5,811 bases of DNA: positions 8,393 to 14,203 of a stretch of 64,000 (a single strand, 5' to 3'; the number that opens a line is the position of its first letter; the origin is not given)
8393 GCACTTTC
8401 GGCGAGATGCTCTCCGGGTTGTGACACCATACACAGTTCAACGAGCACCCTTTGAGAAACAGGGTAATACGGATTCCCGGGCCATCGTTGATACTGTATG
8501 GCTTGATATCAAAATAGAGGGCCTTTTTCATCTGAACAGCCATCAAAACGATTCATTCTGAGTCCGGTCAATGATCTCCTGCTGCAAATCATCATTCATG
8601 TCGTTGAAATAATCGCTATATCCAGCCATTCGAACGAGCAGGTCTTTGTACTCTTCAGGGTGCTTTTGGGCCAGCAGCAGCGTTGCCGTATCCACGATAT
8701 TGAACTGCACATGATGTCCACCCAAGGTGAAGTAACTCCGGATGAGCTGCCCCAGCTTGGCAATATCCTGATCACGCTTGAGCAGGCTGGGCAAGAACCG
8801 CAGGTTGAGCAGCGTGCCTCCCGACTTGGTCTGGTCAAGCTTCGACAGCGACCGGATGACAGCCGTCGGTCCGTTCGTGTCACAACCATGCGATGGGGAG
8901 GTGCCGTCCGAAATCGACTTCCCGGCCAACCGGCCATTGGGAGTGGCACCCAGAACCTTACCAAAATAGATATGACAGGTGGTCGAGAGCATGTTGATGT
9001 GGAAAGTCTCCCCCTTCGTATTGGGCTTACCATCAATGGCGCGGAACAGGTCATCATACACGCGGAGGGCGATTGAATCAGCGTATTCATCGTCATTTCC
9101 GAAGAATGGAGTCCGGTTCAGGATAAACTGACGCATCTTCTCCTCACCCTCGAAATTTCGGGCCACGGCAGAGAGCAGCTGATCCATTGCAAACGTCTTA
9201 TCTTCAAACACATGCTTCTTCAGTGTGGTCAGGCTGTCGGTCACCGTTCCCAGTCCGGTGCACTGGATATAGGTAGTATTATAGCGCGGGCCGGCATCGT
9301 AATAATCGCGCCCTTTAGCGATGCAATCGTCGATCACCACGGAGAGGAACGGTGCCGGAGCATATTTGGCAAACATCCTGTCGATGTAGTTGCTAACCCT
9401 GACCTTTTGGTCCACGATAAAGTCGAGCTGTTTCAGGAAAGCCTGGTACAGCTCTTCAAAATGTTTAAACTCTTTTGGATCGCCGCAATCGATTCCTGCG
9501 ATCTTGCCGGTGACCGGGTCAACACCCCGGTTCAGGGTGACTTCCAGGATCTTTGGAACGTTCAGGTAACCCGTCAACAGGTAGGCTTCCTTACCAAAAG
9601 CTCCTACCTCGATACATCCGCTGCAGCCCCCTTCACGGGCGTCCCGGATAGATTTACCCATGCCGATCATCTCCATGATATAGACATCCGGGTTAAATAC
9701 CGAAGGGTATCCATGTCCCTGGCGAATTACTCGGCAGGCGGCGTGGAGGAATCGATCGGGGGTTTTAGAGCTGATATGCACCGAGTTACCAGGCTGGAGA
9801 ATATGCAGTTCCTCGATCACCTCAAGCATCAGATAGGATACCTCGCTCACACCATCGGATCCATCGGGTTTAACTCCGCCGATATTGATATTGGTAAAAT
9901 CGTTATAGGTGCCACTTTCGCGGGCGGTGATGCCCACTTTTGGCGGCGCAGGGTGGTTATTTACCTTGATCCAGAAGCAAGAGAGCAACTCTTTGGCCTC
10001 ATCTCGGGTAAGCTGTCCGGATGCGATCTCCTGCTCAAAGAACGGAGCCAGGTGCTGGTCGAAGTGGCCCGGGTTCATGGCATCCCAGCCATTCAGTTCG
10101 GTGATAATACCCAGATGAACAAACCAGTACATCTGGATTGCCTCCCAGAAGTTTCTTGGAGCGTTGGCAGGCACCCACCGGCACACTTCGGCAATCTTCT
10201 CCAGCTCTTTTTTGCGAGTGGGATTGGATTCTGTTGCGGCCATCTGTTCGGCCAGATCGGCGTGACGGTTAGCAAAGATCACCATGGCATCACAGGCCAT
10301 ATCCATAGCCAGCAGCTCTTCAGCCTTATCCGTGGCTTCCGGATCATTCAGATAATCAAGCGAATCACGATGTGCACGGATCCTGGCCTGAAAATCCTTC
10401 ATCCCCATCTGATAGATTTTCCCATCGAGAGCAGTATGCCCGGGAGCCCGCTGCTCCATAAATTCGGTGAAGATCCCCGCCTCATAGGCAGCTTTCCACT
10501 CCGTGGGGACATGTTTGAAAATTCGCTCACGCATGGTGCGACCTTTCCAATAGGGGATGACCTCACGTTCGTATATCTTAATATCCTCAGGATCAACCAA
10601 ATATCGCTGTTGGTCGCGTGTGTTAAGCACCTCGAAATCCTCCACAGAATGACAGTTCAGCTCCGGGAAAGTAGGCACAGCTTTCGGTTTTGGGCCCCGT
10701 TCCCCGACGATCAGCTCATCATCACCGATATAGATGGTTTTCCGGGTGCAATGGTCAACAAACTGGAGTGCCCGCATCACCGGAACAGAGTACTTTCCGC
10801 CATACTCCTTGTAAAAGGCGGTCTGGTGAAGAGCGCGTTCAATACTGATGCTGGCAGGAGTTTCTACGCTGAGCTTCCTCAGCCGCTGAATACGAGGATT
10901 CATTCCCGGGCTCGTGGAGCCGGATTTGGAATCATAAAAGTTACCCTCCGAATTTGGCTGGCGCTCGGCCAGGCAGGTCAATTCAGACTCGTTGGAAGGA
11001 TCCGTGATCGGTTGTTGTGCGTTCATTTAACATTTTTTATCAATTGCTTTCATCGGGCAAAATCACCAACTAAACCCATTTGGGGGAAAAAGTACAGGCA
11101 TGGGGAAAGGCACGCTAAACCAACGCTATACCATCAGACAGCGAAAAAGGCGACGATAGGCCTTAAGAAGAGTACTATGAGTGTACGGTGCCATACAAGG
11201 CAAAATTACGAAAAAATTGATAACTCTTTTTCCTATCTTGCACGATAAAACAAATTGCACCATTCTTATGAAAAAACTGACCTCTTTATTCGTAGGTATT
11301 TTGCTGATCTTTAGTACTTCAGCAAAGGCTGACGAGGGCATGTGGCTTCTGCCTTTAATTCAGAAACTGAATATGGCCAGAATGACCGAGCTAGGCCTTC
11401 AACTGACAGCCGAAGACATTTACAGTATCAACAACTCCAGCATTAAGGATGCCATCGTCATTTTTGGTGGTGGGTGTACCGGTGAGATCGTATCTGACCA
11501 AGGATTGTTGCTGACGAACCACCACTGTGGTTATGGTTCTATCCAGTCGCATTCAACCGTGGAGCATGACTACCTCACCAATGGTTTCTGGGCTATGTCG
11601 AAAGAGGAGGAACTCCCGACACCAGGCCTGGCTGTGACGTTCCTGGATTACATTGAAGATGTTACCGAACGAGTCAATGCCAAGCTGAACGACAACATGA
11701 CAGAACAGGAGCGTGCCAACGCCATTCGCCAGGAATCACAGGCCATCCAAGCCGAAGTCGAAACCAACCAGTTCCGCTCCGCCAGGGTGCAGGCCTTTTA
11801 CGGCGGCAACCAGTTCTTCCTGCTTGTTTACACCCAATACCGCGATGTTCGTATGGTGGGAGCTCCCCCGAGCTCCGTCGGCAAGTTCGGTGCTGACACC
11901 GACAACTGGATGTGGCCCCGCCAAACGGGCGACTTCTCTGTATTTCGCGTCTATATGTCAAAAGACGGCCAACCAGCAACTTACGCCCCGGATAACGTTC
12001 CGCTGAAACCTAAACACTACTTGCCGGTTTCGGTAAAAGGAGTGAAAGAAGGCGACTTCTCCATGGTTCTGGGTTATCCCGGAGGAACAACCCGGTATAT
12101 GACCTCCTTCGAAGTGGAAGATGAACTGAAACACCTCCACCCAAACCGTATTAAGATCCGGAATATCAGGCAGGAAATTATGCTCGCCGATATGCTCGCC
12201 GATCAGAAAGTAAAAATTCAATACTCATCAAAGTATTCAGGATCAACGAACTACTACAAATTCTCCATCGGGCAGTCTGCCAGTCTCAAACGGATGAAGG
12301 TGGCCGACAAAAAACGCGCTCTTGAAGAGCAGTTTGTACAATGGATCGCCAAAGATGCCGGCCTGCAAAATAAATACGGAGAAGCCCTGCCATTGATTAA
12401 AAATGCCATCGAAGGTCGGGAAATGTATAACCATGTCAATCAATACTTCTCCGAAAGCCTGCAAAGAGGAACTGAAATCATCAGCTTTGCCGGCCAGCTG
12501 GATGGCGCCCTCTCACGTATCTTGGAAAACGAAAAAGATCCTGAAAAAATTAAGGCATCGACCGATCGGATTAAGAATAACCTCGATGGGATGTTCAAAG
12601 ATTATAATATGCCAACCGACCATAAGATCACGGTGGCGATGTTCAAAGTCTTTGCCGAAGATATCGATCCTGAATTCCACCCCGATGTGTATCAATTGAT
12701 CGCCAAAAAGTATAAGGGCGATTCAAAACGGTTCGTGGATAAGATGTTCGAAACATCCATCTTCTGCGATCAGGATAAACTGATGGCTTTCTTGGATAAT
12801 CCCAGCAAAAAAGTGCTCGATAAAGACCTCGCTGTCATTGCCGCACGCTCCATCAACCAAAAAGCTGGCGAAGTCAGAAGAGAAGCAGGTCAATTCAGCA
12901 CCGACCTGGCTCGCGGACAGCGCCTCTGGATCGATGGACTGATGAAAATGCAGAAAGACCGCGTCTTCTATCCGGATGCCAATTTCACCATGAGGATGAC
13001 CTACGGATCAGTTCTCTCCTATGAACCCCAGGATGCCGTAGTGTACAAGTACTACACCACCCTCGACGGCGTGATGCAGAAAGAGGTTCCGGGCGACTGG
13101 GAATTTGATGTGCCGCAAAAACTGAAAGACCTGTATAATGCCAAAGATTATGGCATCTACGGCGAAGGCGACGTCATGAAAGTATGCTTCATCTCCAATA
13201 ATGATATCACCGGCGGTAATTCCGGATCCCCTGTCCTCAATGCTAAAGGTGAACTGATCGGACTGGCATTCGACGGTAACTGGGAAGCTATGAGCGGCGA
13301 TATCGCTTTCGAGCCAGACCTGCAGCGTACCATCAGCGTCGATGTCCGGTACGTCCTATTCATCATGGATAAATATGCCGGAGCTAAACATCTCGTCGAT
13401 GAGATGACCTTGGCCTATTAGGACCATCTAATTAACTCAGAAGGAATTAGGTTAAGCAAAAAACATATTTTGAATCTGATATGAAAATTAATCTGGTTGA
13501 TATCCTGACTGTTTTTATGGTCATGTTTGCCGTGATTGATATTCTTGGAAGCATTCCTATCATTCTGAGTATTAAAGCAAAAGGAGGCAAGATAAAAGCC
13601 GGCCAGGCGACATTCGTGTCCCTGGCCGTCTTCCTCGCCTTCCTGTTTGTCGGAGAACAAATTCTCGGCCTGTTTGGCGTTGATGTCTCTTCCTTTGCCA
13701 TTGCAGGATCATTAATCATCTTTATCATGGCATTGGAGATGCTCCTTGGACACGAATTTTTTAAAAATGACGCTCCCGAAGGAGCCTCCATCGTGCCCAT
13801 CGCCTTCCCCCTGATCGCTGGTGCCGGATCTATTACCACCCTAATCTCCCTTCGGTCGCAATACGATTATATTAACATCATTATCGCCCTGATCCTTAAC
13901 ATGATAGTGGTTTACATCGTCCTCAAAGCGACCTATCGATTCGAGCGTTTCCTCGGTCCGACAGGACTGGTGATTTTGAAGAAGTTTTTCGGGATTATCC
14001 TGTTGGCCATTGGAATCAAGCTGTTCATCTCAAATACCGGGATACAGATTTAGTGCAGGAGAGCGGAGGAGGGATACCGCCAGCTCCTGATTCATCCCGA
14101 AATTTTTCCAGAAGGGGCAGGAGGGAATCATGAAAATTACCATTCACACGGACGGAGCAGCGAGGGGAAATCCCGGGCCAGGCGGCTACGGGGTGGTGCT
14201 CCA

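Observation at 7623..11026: Context-less glycyl-radical enzyme and activase with unassigned substrate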

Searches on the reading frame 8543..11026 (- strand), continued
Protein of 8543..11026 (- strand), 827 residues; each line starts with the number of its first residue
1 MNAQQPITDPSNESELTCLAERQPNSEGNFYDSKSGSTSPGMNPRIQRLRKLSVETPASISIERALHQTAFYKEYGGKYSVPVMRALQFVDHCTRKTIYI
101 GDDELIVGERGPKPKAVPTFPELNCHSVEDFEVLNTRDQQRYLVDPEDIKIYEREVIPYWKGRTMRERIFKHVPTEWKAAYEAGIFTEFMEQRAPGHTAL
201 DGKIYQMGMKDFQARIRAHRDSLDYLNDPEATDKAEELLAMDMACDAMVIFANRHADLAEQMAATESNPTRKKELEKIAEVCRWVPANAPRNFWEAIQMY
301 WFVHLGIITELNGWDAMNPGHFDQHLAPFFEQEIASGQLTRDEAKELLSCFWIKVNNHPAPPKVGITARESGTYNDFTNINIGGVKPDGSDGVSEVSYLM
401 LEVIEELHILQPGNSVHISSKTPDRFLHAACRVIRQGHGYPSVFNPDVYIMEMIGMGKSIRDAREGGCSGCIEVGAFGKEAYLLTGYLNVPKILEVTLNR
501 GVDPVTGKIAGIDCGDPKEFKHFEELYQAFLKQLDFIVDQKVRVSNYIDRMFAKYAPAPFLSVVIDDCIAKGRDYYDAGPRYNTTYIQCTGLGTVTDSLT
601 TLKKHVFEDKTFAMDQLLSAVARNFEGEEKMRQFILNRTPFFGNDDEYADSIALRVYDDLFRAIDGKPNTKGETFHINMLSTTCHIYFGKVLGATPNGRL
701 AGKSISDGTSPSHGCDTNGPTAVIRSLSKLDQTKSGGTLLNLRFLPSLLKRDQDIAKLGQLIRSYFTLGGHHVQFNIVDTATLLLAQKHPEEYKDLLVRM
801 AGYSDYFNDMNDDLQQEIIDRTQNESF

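Call 56: search_protein_families(library=pfam, alignment_id=A4, max_evalue=0.00001)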
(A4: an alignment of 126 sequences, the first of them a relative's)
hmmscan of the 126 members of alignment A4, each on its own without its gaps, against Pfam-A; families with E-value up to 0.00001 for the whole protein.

A. member 1, L076:1688-2869:- (393 aa): 1 family
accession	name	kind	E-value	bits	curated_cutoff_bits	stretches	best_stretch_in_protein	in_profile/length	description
PF01263.26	Aldose_epim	-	6.7e-83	278.9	27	1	61-388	2-299/299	Aldose 1-epimerase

B. families by the number of members that match (of 126 scanned): 184 families (the first 25 are shown)
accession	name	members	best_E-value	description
PF00512.31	HisKA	5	2e-20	His Kinase A (phospho-acceptor) domain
PF01476.26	LysM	4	1.4e-32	LysM domain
PF02518.31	HATPase_c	4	1e-31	Histidine kinase-, DNA gyrase B-, and HSP90-like ATPase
PF00072.30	Response_reg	4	8.4e-28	Response regulator receiver domain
PF13426.13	PAS_9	3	4.4e-46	PAS domain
PF13432.12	TPR_16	3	4.5e-14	Tetratricopeptide repeat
PF18962.6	Por_Secre_tail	3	6.4e-14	Secretion system C-terminal sorting domain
PF07719.23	TPR_2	3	3.2e-11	Tetratricopeptide repeat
PF14559.12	TPR_19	3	2.5e-09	Tetratricopeptide repeat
PF00950.22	ABC-3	2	1.5e-73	ABC 3 transport family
PF07690.21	MFS_1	2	1.3e-58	Major Facilitator Superfamily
PF06250.17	YhcG_C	2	3.4e-56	YhcG PDDEXK nuclease domain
PF00009.33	GTP_EFTU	2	6.7e-54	Elongation factor Tu GTP binding domain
PF00596.27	Aldolase_II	2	6.8e-54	Class II Aldolase and Adducin N-terminal domain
PF08448.16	PAS_4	2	2.6e-53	PAS fold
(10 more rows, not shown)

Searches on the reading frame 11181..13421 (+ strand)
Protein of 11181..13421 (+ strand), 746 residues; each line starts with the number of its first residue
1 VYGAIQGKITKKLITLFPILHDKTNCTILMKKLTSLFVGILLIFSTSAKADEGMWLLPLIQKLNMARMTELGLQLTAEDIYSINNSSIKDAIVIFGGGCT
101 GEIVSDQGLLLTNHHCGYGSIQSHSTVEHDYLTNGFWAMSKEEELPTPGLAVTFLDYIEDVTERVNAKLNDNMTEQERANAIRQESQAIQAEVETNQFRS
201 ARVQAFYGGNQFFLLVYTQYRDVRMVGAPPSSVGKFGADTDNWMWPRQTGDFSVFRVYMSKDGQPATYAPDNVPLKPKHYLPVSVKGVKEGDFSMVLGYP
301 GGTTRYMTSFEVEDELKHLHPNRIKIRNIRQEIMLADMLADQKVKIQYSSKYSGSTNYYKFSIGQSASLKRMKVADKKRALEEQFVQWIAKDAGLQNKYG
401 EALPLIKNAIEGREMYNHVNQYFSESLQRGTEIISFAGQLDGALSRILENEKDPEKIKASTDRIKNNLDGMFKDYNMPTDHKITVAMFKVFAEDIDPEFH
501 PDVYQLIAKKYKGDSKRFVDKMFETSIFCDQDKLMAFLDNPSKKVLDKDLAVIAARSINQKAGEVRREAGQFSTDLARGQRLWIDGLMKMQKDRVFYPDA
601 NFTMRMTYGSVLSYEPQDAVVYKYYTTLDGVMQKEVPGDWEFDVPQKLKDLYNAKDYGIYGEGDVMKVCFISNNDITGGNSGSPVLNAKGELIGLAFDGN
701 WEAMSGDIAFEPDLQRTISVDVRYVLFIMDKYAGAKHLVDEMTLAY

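Call 5: search_protein_families(library=pfam, proteins=[window:11181-13421:+])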
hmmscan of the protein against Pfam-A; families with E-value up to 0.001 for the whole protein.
window:11181-13421:+ (746 aa): 4 families
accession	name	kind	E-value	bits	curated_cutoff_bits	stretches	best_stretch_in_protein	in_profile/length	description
PF10459.15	Peptidase_S46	-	6.3e-257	855.2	22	1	50-743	1-697/698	Peptidase S46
PF13365.12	Trypsin_2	-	5.5e-07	30.8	27.6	0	672-695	121-144/144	Trypsin-like peptidase domain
PF00089.32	Trypsin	-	1.4e-05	25.5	20.6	0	98-123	26-48/220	Trypsin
PF00949.27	Peptidase_S7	-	4.9e-05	23.6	20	1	645-698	67-115/131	Peptidase S7, Flavivirus NS3 serine protease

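Call 37: search_solved_structures(query=window:11181-13421:+, max_evalue=1e-20)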
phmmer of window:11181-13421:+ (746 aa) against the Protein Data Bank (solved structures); distinct sequences matched with E-value up to 1e-20: 11.
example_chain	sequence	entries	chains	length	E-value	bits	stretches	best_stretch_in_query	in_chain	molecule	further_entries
4xzy_A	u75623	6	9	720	4.2e-187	627.2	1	34-744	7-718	Peptidase S46 | Asp/Glu-specific dipeptidyl-peptidase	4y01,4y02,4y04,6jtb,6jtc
5sdc_A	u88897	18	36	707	3.4e-184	617.6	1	51-744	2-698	Asp/Glu-specific dipeptidyl-peptidase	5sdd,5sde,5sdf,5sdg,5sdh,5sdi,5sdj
5jwf_A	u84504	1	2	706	8.3e-184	616.3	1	51-744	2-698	Asp/Glu-specific dipeptidyl-peptidase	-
5jxf_A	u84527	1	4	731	5.4e-182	610.3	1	52-745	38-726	Asp/Glu-specific dipeptidyl-peptidase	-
5jwg_A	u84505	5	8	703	1.8e-177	595.4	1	51-742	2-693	Asp/Glu-specific dipeptidyl-peptidase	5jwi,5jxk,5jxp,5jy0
7dkb_A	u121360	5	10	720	7.8e-110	371.8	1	45-745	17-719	Dipeptidyl-peptidase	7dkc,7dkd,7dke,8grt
4y06_A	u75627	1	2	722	3.2e-106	359.8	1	36-744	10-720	Dipeptidyl aminopeptidase BII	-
3woj_A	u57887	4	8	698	4.1e-105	356.2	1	52-744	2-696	dipeptidyl aminopeptidase BII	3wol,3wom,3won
3woi_A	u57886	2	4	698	1.1e-104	354.8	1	52-744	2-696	dipeptidyl aminopeptidase BII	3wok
3woo_A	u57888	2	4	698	9.9e-104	351.6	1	52-744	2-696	dipeptidyl aminopeptidase BII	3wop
3woq_A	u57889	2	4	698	3.3e-102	346.5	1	52-744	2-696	dipeptidyl aminopeptidase BII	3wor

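Call 38: search_solved_structures(query=window:11181-13421:+, max_evalue=1e-185, show_alignments=1)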
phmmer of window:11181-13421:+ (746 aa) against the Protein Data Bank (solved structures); distinct sequences matched with E-value up to 1e-185: 1.
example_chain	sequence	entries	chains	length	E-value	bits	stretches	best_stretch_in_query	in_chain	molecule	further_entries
4xzy_A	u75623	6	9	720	4.2e-187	627.2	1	34-744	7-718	Peptidase S46 | Asp/Glu-specific dipeptidyl-peptidase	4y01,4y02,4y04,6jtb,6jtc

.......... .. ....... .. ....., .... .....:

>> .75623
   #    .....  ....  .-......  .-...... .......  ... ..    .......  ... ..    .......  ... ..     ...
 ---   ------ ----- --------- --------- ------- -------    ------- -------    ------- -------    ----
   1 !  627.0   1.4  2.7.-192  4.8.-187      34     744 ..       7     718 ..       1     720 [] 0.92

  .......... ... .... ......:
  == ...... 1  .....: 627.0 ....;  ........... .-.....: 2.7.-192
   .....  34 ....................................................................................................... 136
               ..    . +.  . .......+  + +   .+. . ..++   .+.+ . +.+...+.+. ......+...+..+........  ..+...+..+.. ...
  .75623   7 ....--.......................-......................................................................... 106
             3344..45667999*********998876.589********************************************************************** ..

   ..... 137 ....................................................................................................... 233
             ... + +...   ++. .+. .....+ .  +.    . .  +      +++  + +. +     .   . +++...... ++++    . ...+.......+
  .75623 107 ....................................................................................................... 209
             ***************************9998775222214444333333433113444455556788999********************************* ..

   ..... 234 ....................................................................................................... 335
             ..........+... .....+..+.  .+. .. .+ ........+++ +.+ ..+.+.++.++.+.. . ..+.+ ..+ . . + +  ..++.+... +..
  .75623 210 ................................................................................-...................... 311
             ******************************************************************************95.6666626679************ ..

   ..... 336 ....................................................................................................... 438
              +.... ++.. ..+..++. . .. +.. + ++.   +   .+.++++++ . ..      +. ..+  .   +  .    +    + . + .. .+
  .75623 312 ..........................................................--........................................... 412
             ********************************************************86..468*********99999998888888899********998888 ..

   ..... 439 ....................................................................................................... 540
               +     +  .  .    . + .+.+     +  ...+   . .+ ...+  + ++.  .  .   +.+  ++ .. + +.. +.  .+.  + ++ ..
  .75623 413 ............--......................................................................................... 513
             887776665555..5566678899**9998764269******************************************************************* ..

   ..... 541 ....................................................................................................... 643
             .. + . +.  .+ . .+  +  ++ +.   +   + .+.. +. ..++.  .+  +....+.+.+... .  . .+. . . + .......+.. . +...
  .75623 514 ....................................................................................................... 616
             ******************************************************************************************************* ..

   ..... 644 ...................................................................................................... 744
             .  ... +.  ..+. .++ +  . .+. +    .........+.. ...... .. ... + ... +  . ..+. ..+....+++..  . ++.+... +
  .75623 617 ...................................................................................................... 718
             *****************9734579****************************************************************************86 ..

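Call 52: search_protein_families(library=ncbifam, proteins=[window:11268-13421:+], max_evalue=1e-10)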
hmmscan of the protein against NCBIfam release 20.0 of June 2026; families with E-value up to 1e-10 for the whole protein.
window:11268-13421:+ (717 aa): 1 family
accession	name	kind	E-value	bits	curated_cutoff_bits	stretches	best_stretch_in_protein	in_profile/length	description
NF053519.1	DipepPtdsDpp7Prph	equivalog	5.2e-258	858.2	1200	1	9-715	8-707/708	dipeptidyl-peptidase Dpp7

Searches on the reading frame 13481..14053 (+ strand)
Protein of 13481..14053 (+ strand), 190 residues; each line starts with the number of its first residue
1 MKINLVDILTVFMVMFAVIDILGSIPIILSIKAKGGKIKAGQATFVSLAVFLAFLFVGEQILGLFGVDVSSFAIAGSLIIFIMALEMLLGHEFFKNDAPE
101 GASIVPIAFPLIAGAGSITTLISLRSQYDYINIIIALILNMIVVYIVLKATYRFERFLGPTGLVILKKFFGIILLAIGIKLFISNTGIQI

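Call 5: search_protein_families(library=pfam, proteins=[window:13481-14053:+])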
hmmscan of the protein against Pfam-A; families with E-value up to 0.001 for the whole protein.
window:13481-14053:+ (190 aa): 1 family
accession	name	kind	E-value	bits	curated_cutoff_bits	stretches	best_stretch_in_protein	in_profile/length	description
PF01914.23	MarC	-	1.2e-30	106.9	23.9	1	8-184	4-197/203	MarC family integral membrane protein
